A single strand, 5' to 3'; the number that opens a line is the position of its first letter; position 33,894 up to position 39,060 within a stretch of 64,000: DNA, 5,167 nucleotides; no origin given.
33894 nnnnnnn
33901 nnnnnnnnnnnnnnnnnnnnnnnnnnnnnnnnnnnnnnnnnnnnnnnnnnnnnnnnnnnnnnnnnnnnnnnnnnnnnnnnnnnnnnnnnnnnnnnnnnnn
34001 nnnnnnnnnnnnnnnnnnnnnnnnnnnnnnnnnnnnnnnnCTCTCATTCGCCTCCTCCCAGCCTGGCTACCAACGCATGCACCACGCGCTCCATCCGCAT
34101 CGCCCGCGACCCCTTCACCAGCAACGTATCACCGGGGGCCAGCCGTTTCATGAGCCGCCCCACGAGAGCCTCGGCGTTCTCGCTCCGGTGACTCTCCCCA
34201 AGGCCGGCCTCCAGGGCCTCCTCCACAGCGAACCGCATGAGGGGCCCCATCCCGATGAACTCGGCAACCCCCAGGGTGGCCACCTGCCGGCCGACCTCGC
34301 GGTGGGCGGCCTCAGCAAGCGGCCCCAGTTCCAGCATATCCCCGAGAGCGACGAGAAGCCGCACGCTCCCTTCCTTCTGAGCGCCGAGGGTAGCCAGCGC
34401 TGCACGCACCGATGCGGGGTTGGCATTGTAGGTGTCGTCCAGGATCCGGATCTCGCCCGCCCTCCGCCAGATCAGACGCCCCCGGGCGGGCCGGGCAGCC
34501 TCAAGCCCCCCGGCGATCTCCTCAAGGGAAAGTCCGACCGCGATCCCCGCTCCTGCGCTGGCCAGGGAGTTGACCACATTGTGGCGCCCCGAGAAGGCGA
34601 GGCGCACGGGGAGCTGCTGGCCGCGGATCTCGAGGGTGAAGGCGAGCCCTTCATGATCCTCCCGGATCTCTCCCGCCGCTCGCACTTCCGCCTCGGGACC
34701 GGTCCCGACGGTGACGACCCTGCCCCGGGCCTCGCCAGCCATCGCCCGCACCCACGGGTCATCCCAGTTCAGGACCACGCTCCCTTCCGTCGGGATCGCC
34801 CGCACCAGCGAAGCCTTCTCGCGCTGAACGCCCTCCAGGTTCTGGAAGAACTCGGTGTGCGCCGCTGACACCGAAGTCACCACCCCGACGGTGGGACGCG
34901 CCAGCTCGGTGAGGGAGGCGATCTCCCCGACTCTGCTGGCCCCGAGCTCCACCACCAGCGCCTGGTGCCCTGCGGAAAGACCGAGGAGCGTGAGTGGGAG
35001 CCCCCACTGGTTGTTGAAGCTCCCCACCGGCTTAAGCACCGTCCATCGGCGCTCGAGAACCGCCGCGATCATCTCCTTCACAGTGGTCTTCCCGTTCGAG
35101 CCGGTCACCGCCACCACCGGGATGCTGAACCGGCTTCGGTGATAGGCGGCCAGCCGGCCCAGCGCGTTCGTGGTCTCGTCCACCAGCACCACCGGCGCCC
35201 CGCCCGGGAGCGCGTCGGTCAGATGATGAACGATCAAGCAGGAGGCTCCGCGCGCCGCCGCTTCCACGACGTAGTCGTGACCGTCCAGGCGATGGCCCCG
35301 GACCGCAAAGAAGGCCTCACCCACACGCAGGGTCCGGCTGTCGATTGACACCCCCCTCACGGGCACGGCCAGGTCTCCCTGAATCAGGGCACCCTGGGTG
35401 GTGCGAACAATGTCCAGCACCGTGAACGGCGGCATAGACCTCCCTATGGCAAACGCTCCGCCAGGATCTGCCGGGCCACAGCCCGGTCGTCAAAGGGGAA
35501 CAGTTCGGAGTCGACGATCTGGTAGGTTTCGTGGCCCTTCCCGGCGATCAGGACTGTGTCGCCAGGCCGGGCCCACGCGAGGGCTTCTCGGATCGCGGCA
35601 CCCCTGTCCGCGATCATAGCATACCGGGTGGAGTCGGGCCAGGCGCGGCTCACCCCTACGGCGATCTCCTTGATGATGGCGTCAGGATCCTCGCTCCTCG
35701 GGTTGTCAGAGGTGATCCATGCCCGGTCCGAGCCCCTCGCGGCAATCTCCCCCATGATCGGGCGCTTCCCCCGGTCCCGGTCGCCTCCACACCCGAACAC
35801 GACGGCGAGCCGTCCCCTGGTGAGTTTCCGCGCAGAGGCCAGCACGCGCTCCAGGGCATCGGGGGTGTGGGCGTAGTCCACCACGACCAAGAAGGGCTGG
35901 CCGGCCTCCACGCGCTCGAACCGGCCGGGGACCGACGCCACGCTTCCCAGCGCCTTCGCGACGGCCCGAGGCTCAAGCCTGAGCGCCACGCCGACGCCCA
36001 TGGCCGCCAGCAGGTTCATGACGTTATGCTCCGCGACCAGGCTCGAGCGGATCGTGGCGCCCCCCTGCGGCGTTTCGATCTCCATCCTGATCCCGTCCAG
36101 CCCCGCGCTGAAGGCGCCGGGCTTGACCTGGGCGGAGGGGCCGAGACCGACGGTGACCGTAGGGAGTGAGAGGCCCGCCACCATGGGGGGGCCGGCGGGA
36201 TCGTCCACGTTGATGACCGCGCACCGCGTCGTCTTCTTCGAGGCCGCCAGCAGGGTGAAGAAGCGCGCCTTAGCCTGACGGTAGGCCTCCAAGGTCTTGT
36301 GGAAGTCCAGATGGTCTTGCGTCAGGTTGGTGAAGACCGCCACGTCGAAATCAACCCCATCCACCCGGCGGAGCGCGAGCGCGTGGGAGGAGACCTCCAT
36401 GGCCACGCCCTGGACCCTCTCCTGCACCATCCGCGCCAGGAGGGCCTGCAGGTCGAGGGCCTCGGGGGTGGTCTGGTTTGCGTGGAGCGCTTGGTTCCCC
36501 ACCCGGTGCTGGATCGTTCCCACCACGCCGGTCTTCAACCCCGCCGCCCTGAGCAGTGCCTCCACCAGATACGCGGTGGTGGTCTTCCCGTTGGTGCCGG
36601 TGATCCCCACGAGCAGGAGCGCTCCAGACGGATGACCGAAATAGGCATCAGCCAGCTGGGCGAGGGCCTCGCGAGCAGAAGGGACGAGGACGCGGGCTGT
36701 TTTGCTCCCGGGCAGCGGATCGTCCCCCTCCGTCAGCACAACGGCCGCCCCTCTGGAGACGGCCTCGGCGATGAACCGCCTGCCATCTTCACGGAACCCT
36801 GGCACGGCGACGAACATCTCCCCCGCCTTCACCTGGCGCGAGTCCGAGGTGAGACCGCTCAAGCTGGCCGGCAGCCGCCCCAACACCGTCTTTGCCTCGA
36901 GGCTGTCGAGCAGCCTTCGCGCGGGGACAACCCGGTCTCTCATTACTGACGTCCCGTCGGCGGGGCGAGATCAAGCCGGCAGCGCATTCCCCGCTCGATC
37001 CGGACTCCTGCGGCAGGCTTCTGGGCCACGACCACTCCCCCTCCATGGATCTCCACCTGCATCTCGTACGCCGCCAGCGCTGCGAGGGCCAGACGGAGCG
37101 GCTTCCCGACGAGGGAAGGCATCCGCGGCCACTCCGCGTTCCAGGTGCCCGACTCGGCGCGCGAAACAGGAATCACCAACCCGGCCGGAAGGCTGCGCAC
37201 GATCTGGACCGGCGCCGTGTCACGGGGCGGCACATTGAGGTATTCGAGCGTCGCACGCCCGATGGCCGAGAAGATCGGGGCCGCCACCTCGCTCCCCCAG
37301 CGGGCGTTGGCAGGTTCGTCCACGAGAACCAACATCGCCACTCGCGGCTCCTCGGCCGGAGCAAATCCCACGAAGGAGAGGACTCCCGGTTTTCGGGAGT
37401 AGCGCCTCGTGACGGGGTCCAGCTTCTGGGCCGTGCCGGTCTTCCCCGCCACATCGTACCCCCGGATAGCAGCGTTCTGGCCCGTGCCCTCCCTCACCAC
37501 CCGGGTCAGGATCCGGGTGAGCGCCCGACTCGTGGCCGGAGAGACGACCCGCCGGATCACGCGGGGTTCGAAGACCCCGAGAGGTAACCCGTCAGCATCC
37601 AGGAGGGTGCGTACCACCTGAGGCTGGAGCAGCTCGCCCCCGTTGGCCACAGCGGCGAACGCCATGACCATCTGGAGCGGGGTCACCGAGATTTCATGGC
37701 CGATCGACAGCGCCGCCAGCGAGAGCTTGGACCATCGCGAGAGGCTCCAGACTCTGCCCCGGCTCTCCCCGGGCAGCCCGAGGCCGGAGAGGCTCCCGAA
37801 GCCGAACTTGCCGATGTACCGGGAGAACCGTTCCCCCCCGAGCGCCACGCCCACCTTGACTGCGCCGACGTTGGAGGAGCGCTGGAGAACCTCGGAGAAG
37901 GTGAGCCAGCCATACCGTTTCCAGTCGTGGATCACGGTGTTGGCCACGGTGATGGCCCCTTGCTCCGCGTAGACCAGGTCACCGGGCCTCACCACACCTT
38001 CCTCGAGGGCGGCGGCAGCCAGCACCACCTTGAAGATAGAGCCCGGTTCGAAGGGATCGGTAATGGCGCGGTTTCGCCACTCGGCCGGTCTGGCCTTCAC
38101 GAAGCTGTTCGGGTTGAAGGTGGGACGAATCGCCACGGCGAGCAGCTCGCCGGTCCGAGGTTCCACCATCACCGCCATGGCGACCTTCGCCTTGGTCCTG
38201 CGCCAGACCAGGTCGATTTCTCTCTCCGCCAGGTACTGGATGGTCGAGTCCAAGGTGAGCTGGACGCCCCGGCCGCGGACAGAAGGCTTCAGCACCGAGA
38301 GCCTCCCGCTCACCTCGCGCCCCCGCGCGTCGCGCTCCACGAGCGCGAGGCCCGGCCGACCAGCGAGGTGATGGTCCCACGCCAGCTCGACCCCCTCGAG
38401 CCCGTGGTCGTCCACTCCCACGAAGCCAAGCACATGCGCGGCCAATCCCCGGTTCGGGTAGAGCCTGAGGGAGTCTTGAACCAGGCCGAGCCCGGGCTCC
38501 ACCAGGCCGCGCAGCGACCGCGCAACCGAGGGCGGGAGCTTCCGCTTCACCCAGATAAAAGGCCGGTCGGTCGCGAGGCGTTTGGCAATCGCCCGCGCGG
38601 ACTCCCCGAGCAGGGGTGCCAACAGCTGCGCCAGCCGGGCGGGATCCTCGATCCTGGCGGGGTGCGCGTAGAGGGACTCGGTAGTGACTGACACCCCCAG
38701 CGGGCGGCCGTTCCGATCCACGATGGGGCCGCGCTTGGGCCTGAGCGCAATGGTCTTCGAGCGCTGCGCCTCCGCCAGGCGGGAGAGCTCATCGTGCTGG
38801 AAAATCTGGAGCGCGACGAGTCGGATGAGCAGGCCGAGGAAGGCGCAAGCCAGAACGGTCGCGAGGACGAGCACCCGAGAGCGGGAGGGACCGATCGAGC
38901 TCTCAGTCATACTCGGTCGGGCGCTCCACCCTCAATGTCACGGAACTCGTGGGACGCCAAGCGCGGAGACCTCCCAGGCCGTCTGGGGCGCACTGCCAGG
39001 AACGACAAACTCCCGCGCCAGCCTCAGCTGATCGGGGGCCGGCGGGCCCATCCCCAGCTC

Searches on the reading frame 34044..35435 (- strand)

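Call 52: search_protein_families(library=pfam, max_evalue=0.00001, proteins=[window:34044-35435:-])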
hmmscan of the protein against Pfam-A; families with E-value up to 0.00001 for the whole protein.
window:34044-35435:- (463 aa): 3 families
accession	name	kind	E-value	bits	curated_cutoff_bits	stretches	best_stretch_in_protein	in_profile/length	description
PF08245.18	Mur_ligase_M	-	6.6e-43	147.4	24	1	110-296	1-199/200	Mur ligase middle domain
PF02875.26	Mur_ligase_C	-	6.1e-17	63.1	28.4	1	319-444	1-127/127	Mur ligase, glutamate ligase domain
PF01225.30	Mur_ligase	-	3.1e-10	40.7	21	1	26-98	2-93/95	Mur ligase family, catalytic domain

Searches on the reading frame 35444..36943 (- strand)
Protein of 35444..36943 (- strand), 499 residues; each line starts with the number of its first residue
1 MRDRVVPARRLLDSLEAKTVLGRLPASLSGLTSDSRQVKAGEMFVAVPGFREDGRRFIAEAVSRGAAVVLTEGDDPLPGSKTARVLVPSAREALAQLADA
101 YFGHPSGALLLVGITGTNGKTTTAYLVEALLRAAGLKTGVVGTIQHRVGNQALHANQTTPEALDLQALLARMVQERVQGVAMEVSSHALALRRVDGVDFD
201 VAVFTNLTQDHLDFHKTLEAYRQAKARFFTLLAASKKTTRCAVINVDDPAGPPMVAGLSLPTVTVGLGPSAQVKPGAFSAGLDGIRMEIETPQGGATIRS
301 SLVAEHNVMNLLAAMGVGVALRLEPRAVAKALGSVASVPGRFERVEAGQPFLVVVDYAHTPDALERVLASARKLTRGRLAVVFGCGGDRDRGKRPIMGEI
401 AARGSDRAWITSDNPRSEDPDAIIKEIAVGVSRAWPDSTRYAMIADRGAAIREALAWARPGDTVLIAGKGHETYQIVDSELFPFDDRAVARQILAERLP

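Call 52: search_protein_families(library=pfam, max_evalue=0.00001, proteins=[window:35444-36943:-])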
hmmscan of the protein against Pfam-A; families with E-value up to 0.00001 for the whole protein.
window:35444-36943:- (499 aa): 3 families
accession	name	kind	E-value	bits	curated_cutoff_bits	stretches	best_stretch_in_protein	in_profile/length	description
PF08245.18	Mur_ligase_M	-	1.5e-51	175.7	24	1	114-317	1-199/200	Mur ligase middle domain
PF02875.26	Mur_ligase_C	-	7.5e-36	124.2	28.4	1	340-470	1-127/127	Mur ligase, glutamate ligase domain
PF01225.30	Mur_ligase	-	3.7e-11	43.7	21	1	29-101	3-94/95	Mur ligase family, catalytic domain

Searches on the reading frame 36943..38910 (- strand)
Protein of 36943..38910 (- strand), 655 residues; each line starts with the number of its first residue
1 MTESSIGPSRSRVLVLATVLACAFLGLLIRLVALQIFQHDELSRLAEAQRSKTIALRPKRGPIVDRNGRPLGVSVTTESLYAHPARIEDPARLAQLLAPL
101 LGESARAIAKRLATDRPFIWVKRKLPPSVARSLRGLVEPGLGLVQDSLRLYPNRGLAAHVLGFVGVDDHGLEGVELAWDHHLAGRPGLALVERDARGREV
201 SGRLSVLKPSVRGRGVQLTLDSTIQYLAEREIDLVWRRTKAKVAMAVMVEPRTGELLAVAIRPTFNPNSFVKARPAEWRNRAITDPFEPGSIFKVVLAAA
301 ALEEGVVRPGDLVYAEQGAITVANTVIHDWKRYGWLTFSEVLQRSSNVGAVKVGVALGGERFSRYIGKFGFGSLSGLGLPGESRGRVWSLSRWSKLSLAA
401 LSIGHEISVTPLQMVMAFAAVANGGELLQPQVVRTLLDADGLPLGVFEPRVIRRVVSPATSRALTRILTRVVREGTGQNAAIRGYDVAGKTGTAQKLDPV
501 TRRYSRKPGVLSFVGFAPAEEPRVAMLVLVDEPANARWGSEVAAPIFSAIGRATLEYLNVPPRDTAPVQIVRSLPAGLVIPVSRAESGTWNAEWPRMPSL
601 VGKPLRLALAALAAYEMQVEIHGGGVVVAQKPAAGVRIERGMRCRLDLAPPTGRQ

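Call 52: search_protein_families(library=pfam, max_evalue=0.00001, proteins=[window:36943-38910:-])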
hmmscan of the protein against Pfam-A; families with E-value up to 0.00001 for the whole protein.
window:36943-38910:- (655 aa): 3 families
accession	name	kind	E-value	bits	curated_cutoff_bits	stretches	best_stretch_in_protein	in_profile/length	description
PF00905.27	Transpeptidase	-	1.8e-73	247.8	22.1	1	245-550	2-297/299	Penicillin binding protein transpeptidase domain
PF03717.20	PBP_dimer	-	7.9e-14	52.9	24.4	1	57-201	3-177/180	Penicillin-binding Protein dimerisation domain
PF03793.24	PASTA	-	1.6e-06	28.4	23.2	1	596-642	2-56/64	PASTA domain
